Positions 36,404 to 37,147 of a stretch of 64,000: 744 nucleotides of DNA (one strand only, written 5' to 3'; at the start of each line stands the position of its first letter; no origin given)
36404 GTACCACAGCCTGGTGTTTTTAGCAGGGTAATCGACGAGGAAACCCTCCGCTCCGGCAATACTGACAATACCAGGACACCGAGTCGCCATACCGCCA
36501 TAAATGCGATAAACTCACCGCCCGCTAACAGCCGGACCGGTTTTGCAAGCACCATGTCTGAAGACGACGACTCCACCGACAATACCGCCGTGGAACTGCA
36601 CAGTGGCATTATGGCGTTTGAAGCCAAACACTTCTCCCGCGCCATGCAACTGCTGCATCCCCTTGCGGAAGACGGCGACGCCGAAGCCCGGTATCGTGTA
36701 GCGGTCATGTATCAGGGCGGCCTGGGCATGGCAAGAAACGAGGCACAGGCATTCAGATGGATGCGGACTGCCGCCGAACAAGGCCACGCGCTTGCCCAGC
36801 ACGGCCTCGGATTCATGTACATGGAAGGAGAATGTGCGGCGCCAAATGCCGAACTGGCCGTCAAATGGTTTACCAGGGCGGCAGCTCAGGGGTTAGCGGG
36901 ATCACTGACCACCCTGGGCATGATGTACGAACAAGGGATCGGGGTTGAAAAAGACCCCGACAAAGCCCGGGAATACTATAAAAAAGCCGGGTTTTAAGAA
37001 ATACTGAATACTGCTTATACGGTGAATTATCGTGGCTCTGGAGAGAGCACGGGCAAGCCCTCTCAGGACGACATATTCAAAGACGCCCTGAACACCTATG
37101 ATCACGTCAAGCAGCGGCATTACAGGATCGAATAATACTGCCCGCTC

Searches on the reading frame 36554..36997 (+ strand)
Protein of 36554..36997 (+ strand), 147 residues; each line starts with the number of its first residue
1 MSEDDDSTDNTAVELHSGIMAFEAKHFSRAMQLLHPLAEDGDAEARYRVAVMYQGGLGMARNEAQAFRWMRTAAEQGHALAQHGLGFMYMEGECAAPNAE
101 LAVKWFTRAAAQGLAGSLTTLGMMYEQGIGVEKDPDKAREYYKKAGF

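Call 3: search_protein_families(library=pfam, proteins=[window:36554-36997:+], max_evalue=0.1)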
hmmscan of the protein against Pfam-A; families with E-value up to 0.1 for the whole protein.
window:36554-36997:+ (147 aa): 4 families
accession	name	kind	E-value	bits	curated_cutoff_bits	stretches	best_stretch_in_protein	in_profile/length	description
PF08238.18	Sel1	-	1e-29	102.3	30.7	3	43-78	1-36/36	Sel1 repeat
PF23310.1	TPR_27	-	0.00019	21.5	27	0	61-90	43-72/110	Plant tetratrico peptide repeats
PF19981.4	DUF6417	-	0.0058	17.1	28.4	0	63-97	18-52/69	Family of unknown function (DUF6417)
PF14559.12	TPR_19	-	0.046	14.5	25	0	8-48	22-62/68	Tetratricopeptide repeat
